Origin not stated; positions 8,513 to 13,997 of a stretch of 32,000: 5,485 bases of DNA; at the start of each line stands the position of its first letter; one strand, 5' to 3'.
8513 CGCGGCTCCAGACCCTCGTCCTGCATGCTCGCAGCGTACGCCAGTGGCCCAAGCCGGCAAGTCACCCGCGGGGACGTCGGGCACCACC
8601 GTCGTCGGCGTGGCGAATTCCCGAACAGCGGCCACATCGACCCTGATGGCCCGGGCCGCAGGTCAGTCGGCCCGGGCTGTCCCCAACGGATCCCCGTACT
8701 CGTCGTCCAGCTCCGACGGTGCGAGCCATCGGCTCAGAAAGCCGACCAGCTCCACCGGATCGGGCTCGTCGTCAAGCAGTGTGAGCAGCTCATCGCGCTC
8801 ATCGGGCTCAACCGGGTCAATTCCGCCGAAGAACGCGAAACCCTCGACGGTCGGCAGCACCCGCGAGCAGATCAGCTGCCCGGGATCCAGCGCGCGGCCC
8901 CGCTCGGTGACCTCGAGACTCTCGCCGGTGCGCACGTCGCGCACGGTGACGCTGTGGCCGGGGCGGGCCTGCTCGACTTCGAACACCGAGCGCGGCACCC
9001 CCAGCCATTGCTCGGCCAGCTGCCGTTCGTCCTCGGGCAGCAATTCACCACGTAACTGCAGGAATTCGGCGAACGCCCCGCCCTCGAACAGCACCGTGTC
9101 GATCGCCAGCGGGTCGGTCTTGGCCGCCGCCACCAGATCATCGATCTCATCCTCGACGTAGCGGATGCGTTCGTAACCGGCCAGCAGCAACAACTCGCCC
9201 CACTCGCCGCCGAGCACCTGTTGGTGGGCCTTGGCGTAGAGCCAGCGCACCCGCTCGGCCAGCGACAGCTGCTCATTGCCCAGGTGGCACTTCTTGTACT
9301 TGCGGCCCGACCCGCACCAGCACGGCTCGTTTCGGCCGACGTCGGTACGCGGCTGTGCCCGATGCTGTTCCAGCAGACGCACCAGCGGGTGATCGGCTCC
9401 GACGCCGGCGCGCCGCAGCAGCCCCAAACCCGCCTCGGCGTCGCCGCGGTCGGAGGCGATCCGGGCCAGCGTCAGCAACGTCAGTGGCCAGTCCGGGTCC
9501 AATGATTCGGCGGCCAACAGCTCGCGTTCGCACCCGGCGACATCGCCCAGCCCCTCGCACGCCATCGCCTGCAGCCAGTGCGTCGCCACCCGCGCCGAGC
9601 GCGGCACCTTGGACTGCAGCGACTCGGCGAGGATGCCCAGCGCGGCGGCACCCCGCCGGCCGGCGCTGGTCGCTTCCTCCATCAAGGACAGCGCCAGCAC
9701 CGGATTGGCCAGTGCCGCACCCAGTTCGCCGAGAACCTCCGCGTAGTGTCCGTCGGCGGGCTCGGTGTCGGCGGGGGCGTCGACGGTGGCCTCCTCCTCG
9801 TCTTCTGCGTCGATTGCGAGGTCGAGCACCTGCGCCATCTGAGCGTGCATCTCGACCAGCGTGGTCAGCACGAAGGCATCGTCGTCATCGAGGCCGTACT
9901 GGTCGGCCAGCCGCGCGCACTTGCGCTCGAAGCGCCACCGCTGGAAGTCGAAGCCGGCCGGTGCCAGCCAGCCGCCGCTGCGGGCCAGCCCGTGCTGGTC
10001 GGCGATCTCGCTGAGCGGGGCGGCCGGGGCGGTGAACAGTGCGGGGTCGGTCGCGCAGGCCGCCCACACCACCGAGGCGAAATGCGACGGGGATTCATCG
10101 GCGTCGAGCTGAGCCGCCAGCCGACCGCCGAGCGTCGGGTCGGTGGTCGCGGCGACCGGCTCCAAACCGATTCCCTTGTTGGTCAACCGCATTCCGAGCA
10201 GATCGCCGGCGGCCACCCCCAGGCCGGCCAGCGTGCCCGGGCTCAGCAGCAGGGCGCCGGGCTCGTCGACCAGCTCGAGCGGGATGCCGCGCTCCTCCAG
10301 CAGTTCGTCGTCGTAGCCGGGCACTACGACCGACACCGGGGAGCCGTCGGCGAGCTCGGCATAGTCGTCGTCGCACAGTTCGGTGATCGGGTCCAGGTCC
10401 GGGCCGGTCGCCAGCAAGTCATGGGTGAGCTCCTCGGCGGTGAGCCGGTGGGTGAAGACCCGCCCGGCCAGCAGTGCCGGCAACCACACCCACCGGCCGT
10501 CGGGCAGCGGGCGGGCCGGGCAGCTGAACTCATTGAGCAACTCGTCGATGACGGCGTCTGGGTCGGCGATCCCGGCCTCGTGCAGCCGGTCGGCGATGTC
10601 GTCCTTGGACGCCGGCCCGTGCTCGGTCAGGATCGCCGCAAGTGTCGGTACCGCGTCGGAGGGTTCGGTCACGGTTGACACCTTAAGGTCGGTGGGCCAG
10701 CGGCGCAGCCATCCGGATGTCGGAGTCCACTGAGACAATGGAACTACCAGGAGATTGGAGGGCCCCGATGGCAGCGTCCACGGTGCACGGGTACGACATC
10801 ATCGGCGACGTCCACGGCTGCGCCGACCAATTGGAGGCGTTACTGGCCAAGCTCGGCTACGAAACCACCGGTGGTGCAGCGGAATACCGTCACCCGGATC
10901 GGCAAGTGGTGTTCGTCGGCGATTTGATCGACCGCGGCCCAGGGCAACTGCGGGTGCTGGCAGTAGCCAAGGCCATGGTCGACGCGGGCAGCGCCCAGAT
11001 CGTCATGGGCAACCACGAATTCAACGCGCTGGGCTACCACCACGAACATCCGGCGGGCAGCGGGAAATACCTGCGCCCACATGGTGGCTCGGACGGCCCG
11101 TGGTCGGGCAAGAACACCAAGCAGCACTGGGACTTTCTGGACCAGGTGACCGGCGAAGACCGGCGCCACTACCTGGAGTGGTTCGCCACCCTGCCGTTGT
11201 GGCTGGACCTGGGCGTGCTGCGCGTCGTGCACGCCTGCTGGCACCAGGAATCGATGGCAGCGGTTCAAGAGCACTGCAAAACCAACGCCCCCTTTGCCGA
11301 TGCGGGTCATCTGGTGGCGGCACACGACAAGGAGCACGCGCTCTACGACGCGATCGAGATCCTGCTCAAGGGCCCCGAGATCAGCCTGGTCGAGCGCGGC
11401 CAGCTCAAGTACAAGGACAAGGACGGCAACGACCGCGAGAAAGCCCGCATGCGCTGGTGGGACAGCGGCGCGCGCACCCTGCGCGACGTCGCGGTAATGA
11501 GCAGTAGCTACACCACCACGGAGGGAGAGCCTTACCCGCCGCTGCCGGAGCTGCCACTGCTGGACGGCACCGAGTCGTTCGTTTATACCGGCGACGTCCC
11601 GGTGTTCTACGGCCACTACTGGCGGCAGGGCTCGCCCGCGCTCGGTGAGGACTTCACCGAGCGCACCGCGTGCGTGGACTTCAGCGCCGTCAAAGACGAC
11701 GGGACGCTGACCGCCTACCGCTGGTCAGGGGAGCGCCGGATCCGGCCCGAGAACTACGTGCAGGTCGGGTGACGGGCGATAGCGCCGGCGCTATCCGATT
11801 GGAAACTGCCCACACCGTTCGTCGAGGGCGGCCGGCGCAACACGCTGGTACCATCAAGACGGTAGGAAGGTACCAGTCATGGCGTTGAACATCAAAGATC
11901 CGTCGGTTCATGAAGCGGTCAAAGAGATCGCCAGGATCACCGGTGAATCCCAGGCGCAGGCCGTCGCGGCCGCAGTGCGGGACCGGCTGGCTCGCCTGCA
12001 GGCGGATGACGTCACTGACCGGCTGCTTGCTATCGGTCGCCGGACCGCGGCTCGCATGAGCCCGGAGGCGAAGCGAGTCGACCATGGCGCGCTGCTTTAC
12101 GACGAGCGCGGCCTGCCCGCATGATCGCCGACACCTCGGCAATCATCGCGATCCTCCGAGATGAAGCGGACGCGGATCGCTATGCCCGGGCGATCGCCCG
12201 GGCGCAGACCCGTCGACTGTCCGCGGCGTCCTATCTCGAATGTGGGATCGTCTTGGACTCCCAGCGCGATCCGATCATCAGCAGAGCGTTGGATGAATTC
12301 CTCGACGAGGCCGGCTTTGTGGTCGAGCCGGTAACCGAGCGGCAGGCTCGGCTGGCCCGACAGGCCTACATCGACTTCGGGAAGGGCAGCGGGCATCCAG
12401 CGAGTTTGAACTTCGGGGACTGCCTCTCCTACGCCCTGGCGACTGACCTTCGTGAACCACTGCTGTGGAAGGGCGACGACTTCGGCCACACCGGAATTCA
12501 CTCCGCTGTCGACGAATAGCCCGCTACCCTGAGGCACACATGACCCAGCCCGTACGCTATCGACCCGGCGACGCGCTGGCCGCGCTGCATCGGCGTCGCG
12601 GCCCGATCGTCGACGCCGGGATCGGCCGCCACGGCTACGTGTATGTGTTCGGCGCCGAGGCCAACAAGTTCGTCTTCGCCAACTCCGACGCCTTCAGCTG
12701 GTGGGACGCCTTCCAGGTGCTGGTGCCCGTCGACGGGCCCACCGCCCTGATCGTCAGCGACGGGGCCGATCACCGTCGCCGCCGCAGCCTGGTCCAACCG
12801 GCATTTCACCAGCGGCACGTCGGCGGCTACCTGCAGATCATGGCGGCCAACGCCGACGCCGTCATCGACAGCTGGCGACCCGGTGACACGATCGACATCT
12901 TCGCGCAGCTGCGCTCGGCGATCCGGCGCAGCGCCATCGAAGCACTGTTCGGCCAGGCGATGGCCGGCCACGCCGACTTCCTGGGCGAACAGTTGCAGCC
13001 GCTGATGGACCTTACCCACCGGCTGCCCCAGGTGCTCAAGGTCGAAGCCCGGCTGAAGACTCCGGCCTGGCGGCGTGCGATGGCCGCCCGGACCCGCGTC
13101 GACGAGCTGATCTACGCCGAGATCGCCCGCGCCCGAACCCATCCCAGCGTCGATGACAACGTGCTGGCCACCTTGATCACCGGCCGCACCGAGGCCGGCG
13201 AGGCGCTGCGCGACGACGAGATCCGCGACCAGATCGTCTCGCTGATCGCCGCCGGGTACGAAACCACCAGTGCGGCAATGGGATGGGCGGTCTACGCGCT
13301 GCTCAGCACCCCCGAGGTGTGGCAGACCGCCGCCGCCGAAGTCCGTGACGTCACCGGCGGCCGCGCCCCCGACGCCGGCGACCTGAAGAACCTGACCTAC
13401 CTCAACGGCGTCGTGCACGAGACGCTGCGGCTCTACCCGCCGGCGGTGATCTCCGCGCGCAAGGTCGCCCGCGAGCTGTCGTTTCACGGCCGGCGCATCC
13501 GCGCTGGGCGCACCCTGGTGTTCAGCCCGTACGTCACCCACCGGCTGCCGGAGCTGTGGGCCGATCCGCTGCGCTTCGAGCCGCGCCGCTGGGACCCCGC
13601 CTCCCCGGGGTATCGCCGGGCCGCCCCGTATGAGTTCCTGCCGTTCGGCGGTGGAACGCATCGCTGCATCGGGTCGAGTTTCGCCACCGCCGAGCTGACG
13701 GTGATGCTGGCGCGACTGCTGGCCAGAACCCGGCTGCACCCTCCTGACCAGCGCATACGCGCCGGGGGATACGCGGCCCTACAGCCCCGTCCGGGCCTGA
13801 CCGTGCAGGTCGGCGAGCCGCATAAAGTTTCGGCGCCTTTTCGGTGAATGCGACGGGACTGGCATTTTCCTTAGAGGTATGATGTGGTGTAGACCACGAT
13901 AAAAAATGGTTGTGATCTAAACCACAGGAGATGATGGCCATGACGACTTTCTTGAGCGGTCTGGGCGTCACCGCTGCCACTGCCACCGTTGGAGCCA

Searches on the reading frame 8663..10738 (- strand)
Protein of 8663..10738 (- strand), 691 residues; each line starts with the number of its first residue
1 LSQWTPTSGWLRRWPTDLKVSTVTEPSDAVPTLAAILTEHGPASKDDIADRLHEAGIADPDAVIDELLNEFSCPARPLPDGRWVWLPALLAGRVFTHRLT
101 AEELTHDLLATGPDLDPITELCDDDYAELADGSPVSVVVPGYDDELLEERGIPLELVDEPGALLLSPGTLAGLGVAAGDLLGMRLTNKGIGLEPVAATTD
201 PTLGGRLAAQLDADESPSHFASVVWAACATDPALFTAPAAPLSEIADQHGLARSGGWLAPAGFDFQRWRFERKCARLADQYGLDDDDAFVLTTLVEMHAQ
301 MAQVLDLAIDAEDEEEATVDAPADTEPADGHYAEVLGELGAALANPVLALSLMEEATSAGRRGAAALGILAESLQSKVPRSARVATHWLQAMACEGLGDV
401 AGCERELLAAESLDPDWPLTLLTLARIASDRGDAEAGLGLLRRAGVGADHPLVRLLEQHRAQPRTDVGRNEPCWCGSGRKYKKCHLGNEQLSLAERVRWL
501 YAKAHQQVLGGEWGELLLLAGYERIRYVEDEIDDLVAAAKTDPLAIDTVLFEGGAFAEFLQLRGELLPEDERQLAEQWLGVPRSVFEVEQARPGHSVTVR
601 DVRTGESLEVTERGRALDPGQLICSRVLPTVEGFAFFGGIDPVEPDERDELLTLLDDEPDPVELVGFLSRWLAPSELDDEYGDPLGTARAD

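Call 22: search_protein_families(library=pfam, proteins=[window:8663-10738:-], max_evalue=0.0001)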
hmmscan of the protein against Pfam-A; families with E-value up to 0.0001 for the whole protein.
window:8663-10738:- (691 aa): 1 family
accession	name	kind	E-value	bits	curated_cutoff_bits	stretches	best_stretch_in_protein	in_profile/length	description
PF02810.21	SEC-C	-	5e-10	39.5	20.4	1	469-486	1-18/19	SEC-C motif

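Call 68: search_protein_families(library=padloc, proteins=[window:8663-10738:-], max_evalue=0.00001)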
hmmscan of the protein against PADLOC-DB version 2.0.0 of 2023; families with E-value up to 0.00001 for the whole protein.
window:8663-10738:- (691 aa): 0 families

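Call 69: search_protein_families(library=ncbifam, proteins=[window:8663-10738:-], max_evalue=0.00001)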
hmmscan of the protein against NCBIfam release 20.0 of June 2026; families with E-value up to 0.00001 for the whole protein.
window:8663-10738:- (691 aa): 3 families
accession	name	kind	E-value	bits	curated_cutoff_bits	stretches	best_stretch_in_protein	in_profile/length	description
NF008970.0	PRK12318.1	equivalog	1.8e-08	34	267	1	468-509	2-43/291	methionyl aminopeptidase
NF004088.0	PRK05590.1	equivalog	1.1e-06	29.1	140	1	462-485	140-163/166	hypothetical protein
TIGR04102.1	SWIM_PBPRA1643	hypoth_equivalog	3.1e-06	27.6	68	1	464-484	86-106/108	PBPRA1643 family SWIM/SEC-C metal-binding motif protein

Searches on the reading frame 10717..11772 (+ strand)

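Call 22: search_protein_families(library=pfam, proteins=[window:10717-11772:+], max_evalue=0.0001)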
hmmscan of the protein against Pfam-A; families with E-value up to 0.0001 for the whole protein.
window:10717-11772:+ (351 aa): 1 family
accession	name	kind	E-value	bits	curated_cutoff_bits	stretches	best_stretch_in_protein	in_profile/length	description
PF00149.33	Metallophos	-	8.3e-11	43.1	21.5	1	28-158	5-142/191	Calcineurin-like phosphoesterase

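Call 68: search_protein_families(library=padloc, proteins=[window:10717-11772:+], max_evalue=0.00001)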
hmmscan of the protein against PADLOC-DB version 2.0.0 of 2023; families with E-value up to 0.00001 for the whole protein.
window:10717-11772:+ (351 aa): 0 families

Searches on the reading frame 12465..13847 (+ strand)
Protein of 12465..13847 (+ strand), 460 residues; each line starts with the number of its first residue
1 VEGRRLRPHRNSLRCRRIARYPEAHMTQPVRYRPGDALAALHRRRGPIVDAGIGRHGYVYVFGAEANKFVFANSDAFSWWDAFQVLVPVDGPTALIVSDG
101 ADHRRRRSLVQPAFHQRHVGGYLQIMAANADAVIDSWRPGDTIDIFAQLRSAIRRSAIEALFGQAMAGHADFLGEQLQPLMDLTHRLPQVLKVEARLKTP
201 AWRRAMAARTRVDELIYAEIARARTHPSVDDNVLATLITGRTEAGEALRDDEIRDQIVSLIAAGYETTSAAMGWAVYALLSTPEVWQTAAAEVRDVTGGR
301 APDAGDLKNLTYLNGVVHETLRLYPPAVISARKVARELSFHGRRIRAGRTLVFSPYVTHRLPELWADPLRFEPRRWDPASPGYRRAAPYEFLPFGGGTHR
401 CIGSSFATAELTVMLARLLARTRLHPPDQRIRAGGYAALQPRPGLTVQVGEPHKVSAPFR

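Call 22: search_protein_families(library=pfam, proteins=[window:12465-13847:+], max_evalue=0.0001)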
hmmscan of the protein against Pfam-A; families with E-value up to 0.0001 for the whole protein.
window:12465-13847:+ (460 aa): 1 family
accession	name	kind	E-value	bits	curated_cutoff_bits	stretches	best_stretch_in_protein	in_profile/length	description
PF00067.27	p450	-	1e-64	219.5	22.8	1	34-429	22-440/462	Cytochrome P450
